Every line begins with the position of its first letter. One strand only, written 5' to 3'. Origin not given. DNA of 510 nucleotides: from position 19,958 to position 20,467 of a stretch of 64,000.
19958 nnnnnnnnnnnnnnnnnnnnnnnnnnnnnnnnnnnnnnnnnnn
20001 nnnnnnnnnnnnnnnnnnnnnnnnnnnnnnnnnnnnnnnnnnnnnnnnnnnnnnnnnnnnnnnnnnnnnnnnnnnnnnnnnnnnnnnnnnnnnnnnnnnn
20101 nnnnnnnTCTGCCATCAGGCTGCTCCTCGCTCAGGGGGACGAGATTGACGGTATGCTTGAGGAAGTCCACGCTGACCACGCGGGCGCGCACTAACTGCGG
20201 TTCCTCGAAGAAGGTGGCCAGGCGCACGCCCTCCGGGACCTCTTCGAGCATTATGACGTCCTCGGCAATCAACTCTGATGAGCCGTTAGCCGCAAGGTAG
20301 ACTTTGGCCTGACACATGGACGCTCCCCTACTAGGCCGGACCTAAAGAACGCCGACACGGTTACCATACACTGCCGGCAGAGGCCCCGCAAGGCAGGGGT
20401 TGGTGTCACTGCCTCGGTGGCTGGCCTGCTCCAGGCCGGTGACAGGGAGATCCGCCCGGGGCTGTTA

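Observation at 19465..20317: CooT-like Ni-binding protein, His-rich mini-protein and Fur-family regulator in one tightly coupled operon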

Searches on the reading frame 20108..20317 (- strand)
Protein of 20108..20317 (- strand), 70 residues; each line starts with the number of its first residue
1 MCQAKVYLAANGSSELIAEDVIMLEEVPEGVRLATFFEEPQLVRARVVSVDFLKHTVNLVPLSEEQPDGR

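Call 3: search_protein_families(library=pfam, proteins=[window:20108-20317:-], max_evalue=1)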
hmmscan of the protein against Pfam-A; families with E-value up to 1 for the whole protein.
window:20108-20317:- (70 aa): 2 families
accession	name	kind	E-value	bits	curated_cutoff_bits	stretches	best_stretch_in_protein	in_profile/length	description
PF10133.14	CooT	-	1.9e-15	57.3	27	1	1-59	1-59/60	CO dehydrogenase accessory protein CooT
PF11468.13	PTase_Orf2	-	0.00019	21.4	22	1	4-59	113-165/287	Aromatic prenyltransferase Orf2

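Call 4: search_protein_families(library=ncbifam, proteins=[window:20108-20317:-], max_evalue=1)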
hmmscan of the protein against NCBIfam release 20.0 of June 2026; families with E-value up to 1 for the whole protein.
window:20108-20317:- (70 aa): 0 families

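Call 8: find_homologous_proteins(query=window:20108-20317:-, max_evalue=0.001)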
Query window:20108-20317:- (70 aa): 85 proteins with E <= 0.001 among 85 candidates.
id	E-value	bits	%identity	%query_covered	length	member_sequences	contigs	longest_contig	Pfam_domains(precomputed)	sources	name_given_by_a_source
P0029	4.9e-37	142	100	100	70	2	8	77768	PF10133.15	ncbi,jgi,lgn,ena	ncbi:MAG: CooT family nickel-binding protein [Anaerolineae bacterium]|jgi:predicted RNA-binding prot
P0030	4.4e-27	110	80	99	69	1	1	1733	PF10133.15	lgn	-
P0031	4.8e-25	104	77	99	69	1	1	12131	PF10133.15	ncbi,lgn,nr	ncbi:MAG: CooT family nickel-binding protein [Anaerolineae bacterium]|nr:CooT family nickel-binding 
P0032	6.2e-25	104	81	91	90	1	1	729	PF10133.15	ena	-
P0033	1.8e-22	96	67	99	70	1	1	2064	PF10133.15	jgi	jgi:predicted RNA-binding protein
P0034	2.6e-22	96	79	87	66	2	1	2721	PF10133.15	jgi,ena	-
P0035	9.0e-22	94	66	100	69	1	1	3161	PF10133.15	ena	-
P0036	2.6e-20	89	68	93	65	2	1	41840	PF10133.15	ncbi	ncbi:MAG: CooT family nickel-binding protein [Anaerolineae bacterium]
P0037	2.1e-19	86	67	90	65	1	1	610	PF10133.15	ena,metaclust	metaclust:\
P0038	6.7e-19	85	67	91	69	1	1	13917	PF10133.15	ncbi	ncbi:MAG: CooT family nickel-binding protein [Anaerolineae bacterium]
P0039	6.0e-18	82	67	91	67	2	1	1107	PF10133.15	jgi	jgi:predicted RNA-binding protein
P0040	1.1e-17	81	62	99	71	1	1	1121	PF10133.15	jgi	jgi:predicted RNA-binding protein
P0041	2.1e-17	80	66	93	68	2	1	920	PF10133.15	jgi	jgi:predicted RNA-binding protein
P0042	5.2e-17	79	65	81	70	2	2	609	PF10133.15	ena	-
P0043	1.8e-16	77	65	87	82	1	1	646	PF10133.15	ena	-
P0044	2.2e-16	77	62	99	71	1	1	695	PF10133.15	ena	-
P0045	4.5e-16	76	62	94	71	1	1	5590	PF10133.15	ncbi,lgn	-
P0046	4.7e-16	76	63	87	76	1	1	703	PF10133.15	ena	-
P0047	1.1e-15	75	58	99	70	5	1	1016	PF10133.15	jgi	jgi:predicted RNA-binding protein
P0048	3.3e-15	73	58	99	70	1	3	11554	PF10133.15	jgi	jgi:predicted RNA-binding protein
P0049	3.6e-15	73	59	99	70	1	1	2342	PF10133.15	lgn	-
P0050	4.6e-15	73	64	91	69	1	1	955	PF10133.15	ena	-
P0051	1.3e-14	71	58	99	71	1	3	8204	PF10133.15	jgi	jgi:predicted RNA-binding protein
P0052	4.3e-13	66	61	99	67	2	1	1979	PF10133.15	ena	-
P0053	1.3e-12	65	55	99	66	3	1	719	PF10133.15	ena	-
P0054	1.3e-12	65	55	91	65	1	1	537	PF10133.15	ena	-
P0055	3.4e-12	64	60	100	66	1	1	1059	PF10133.15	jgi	jgi:predicted RNA-binding protein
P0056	3.8e-12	63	57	93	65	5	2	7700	PF10133.15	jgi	jgi:predicted RNA-binding protein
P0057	4.5e-12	63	58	99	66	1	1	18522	PF10133.15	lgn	-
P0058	4.7e-12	63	55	94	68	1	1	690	PF10133.15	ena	-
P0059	7.0e-12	63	60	100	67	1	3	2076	PF10133.15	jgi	jgi:predicted RNA-binding protein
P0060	7.5e-12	63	61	100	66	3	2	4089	PF10133.15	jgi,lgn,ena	-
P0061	1.3e-11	62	53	94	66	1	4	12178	PF10133.15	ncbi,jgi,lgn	-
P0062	1.3e-11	62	61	91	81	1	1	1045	PF10133.15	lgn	-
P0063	1.6e-11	62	58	99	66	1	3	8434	PF10133.15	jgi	jgi:predicted RNA-binding protein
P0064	4.0e-11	60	52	94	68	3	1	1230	PF10133.15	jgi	jgi:predicted RNA-binding protein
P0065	4.5e-11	60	55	99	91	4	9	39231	PF10133.15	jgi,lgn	jgi:predicted RNA-binding protein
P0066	6.0e-11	60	61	91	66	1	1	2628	PF10133.15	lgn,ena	-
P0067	6.2e-11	60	52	91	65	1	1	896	PF10133.15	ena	-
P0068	7.5e-11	59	55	99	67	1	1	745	PF10133.15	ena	-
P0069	1.0e-10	59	59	100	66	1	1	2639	PF10133.15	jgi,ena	-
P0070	1.1e-10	59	54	99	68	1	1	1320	PF10133.15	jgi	jgi:predicted RNA-binding protein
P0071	1.3e-10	59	57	93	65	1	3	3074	PF10133.15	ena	-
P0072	1.5e-10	58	57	99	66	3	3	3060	PF10133.15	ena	-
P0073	1.7e-10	58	51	87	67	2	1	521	PF10133.15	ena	-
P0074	1.8e-10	58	57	99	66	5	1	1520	PF10133.15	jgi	jgi:predicted RNA-binding protein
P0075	2.0e-10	58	57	99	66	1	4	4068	PF10133.15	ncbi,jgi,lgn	jgi:predicted RNA-binding protein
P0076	2.3e-10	58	48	99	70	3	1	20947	PF10133.15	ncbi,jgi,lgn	-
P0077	2.8e-10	58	52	89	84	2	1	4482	PF10133.15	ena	-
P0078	3.0e-10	58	58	84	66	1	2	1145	PF10133.15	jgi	jgi:predicted RNA-binding protein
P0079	3.4e-10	57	57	99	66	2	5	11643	PF10133.15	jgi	jgi:predicted RNA-binding protein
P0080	3.6e-10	57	57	96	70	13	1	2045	PF10133.15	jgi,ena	-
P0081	4.1e-10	57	56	91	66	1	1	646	PF10133.15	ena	-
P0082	4.4e-10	57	56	100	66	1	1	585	PF10133.15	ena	-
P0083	4.4e-10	57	51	99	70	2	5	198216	PF10133.15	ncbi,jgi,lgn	-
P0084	4.7e-10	57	50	97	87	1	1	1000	PF10133.15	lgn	-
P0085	6.4e-10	57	49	87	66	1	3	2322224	PF10133.15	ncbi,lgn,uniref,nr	ncbi:RNA-binding protein, predicted [Thermodesulfatator indicus DSM 15286]|uniref:RNA-binding protei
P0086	8.0e-10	56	56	91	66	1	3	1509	PF10133.15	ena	-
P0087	8.8e-10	56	53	94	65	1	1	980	PF10133.15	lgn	-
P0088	9.4e-10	56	54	99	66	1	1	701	PF10133.15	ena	-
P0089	1.0e-9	56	48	87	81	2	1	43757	PF10133.15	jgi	-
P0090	1.2e-9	56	56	91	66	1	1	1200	PF10133.15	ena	-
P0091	1.3e-9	56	57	97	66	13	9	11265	PF10133.15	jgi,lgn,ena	jgi:predicted RNA-binding protein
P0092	1.4e-9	55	61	84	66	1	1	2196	PF10133.15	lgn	-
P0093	1.4e-9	55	53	81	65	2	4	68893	PF10133.15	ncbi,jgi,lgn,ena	-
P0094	2.0e-9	55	56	100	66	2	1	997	PF10133.15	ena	-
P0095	3.2e-9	54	53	100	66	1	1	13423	PF10133.15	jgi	jgi:predicted RNA-binding protein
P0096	3.4e-9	54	55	99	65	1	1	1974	PF10133.15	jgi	jgi:predicted RNA-binding protein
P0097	3.7e-9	54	55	96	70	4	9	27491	PF10133.15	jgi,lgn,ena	-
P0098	5.7e-9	54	57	93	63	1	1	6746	PF10133.15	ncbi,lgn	-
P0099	6.8e-9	53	49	90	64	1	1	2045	PF10133.15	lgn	-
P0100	9.0e-9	53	49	87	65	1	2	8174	PF10133.15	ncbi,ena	-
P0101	1.3e-8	52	48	87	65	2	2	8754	PF10133.15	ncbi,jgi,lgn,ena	-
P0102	1.5e-8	52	53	94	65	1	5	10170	PF10133.15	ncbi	ncbi:MAG: CooT family nickel-binding protein [Anaerolineae bacterium]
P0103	2.3e-8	52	52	99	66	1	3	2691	PF10133.15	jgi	jgi:predicted RNA-binding protein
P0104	2.8e-8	51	46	87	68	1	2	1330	PF10133.15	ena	-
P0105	3.5e-8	51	48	87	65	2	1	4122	PF10133.15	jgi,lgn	-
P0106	3.7e-8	51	52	99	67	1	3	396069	PF10133.15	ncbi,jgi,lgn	jgi:predicted RNA-binding protein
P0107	6.9e-8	50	48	87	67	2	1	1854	PF10133.15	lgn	-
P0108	9.4e-8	50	46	87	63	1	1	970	PF10133.15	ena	-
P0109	2.4e-7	48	54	84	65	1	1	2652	PF10133.15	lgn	-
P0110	4.5e-7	48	54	99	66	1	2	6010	PF10133.15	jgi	jgi:predicted RNA-binding protein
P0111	2.9e-6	45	49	84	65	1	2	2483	PF10133.15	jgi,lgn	jgi:predicted RNA-binding protein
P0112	1.2e-5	43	46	87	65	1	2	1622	PF10133.15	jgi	jgi:predicted RNA-binding protein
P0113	1.9e-5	42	44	91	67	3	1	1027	PF10133.15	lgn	-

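Call 55: find_encoding_contigs(protein=P0029, flank=10000, max_places=4)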
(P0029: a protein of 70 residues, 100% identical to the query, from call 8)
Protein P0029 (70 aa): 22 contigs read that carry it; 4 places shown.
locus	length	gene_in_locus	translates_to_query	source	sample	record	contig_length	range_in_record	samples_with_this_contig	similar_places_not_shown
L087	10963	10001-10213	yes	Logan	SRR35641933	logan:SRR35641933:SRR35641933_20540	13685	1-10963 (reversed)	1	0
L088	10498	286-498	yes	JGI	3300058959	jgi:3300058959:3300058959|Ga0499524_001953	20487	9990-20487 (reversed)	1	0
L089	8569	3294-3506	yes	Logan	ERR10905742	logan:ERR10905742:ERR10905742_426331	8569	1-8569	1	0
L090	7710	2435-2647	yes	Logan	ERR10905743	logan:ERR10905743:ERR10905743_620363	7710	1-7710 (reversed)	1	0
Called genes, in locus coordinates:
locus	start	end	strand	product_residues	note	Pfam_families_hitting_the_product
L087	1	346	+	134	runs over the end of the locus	PF22747:Zn_ribbon_DUF2089, PF09862:DUF2089, PF22746:SHOCT-like_DUF2089-C (weak)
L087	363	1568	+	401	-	-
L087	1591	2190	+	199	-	-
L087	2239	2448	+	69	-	-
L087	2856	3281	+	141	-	PF25213:HVO_A0261_N (weak), PF22381:Staph_reg_Sar_Rot (weak), PF01047:MarR, PF12802:MarR_2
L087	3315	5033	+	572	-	PF00664:ABC_membrane, PF00005:ABC_tran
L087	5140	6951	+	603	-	PF00664:ABC_membrane, PF00005:ABC_tran, PF02463:SMC_N (faint)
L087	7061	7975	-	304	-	PF13489:Methyltransf_23 (weak), PF13847:Methyltransf_31, PF08241:Methyltransf_11, PF08242:Methyltransf_12, PF13649:Methyltransf_25, PF03966:Trm112p (weak)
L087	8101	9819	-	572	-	PF01636:APH (faint), PF03109:ABC1, PF27536:UbiB_helical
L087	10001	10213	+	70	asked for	PF10133:CooT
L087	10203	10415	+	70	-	PF26551:DUF8180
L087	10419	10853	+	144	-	PF01475:FUR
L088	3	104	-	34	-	?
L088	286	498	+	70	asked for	PF10133:CooT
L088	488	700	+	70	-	PF26551:DUF8180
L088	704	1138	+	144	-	PF01475:FUR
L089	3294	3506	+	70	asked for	PF10133:CooT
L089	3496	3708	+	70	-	PF26551:DUF8180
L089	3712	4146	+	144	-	PF01475:FUR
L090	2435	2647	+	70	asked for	PF10133:CooT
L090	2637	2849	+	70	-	PF26551:DUF8180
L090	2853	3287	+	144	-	PF01475:FUR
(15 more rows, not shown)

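Call 68: find_encoding_contigs(protein=P0036, flank=6000, max_places=2)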
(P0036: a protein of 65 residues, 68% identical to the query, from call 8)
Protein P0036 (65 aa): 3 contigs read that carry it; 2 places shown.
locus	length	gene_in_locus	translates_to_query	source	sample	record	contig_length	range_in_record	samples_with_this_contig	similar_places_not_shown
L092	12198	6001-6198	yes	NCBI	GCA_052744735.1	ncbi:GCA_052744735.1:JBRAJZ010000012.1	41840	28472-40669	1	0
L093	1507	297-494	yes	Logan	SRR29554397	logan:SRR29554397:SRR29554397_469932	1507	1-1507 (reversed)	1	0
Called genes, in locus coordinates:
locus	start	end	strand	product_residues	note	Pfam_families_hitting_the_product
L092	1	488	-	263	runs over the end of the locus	PF04951:Peptidase_M55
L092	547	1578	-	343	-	PF01408:GFO_IDH_MocA, PF02894:GFO_IDH_MocA_C, PF22725:GFO_IDH_MocA_C3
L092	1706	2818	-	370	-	PF02540:NAD_synthase (faint), PF03054:tRNA_Me_trans, PF20259:tRNA_Me_trans_M, PF20258:tRNA_Me_trans_C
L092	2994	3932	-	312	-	PF01209:Ubie_methyltran, PF13489:Methyltransf_23, PF13847:Methyltransf_31, PF08241:Methyltransf_11, PF08242:Methyltransf_12, PF13649:Methyltransf_25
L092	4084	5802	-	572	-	PF03109:ABC1, PF27536:UbiB_helical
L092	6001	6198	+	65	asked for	PF10133:CooT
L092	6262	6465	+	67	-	PF26551:DUF8180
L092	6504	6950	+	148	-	PF01475:FUR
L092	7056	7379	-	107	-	-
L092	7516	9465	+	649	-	PF03235:GmrSD_N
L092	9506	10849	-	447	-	PF25145:NfeD1b_N, PF00574:CLP_protease, PF24961:NfeD_membrane, PF01957:NfeD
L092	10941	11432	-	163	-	PF01451:LMWPc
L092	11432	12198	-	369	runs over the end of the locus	-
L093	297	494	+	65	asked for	PF10133:CooT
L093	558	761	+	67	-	PF26551:DUF8180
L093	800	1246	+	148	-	PF01475:FUR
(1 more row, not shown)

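Call 69: find_encoding_contigs(protein=P0038, flank=6000, max_places=2)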
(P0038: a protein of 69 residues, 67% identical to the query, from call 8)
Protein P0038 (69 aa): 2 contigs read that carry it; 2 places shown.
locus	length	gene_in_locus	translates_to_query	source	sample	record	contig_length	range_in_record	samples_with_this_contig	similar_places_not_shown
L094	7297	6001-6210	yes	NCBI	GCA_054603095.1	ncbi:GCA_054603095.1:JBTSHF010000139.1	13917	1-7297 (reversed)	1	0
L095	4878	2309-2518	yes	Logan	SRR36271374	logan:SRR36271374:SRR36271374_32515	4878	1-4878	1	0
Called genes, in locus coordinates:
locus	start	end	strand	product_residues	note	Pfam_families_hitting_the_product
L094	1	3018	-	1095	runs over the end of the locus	PF00464:SHMT, PF01571:GCV_T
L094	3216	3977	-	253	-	PF02633:Creatininase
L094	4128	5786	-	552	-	PF02776:TPP_enzyme_N, PF00205:TPP_enzyme_M, PF02775:TPP_enzyme_C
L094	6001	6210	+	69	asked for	PF10133:CooT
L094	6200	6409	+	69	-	PF26551:DUF8180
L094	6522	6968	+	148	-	PF01475:FUR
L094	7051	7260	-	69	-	-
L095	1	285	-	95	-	?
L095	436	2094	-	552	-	PF02776:TPP_enzyme_N, PF00205:TPP_enzyme_M, PF02775:TPP_enzyme_C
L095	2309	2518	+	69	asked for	PF10133:CooT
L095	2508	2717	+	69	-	PF26551:DUF8180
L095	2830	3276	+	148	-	PF01475:FUR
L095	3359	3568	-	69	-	-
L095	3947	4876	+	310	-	?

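Call 79: search_solved_structures(query=window:20108-20317:-, max_evalue=1, show_alignments=3)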
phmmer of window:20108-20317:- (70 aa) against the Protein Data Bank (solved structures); distinct sequences matched with E-value up to 1: 1.
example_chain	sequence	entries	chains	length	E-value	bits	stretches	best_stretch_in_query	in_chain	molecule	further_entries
6fan_A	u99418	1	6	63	0.026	18.3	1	2-58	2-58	CooT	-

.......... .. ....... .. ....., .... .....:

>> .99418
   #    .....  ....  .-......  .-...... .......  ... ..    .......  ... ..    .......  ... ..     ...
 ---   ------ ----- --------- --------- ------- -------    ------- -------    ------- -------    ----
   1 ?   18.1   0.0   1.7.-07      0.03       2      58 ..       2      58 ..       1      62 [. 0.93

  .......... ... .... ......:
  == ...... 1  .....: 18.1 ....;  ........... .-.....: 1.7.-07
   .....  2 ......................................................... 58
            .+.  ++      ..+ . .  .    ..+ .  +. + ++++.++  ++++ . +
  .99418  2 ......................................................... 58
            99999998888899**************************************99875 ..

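Call 93: predict_structure(alignment_id=A2)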
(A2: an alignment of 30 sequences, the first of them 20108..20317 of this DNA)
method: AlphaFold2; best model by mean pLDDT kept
length: 70 residues; sequences in the alignment: 30
mean_pLDDT: 86.7   pTM: 0.72
mean pLDDT of the five models: 86.7, 86.7, 86.3, 86.1, 84.4
residues with pLDDT >= 90: 51; 70-90: 10; 50-70: 3; < 50: 6
segments of 3 or more residues with pLDDT < 50: 65-70
pLDDT, mean of each block of 10 residues (from residue 1): 88 92 93 92 94 94 55
secondary structure, 60 per line:
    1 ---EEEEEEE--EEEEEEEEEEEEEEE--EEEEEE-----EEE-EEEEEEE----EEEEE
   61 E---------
elements in order: E4-10 E13-27 E30-35 E41-43 E45-51 E56-61

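Call 96: fold_search(model_id=the predicted structure, library=pdb)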
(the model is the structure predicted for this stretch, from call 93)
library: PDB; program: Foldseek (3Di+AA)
matches with E <= 10: 293; with E <= 0.001: 6
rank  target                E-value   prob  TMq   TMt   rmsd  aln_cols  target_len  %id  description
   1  6fan_F                2.2e-06  1.00  0.77  0.86   1.7        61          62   23  Crystal structure of putative CooT from Carboxydothermus hydrogenoformans (released 2018-11-28)
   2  6fan_A                5.6e-06  1.00  0.78  0.88   1.3        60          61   23  Crystal structure of putative CooT from Carboxydothermus hydrogenoformans (released 2018-11-28)
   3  6fan_C                1.7e-05  1.00  0.79  0.88   1.4        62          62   22  Crystal structure of putative CooT from Carboxydothermus hydrogenoformans (released 2018-11-28)
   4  5n76_B                2.6e-04  1.00  0.70  0.76   2.5        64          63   28  Crystal structure of the apo-form of the CO dehydrogenase accessory protein CooT from Rhodospirillum rubrum (released 2017-05-10)
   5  5n76_A                4.2e-04  1.00  0.69  0.77   2.2        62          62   29  Crystal structure of the apo-form of the CO dehydrogenase accessory protein CooT from Rhodospirillum rubrum (released 2017-05-10)
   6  5n76_F                6.2e-04  1.00  0.68  0.79   2.1        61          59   26  Crystal structure of the apo-form of the CO dehydrogenase accessory protein CooT from Rhodospirillum rubrum (released 2017-05-10)
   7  6y8v_MODEL_1_A        1.8e-03  1.00  0.67  0.67   2.8        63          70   28  Rhodospirillum rubrum oxidized CooT solution structure (released 2020-03-18)
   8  3h9n                  5.3e-01  0.41  0.46  0.21   7.2        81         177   15  Crystal structure of the ribosome maturation factor rimm (hi0203) from h.influenzae. northeast structural genomics conso (released 2009-05-19)
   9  5ik2_P                6.0e-01  0.47  0.48  0.29   5.0        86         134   13  Caldalaklibacillus thermarum F1-ATPase (epsilon mutant) (released 2016-09-21)
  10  6w40_B                6.9e-01  0.11  0.26  0.19  10.1        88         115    7  An enumerative algorithm for de novo design of proteins with diverse pocket structures (released 2020-04-08)
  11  6w40_A                7.8e-01  0.11  0.26  0.17   8.9        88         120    8  An enumerative algorithm for de novo design of proteins with diverse pocket structures (released 2020-04-08)
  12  4wsm_D5               9.4e-01  0.14  0.34  0.21   7.8        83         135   18  Complex of 70S ribosome with tRNA-Leu and mRNA with G-U mismatch in the first position in the A- and P-sites (released 2015-06-10)
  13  4wra_D5               1.2e+00  0.13  0.35  0.21   7.3        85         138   15  Complex of 70S ribosome with tRNA-Tyr and mRNA with A-A mismatch in the first position in the A-site and with antibio (released 2015-06-10)
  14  4v8h_BZ               1.2e+00  0.13  0.34  0.15   7.9        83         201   18  Crystal structure of HPF bound to the 70S ribosome. (released 2014-07-09)
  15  2qgg                  1.3e+00  0.47  0.51  0.23   5.1        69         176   10  X-Ray structure of the protein Q6F7I0 from Acinetobacter calcoaceticus AmMS 248. Northeast Structural Genomics Consortiu (released 2007-07-17)
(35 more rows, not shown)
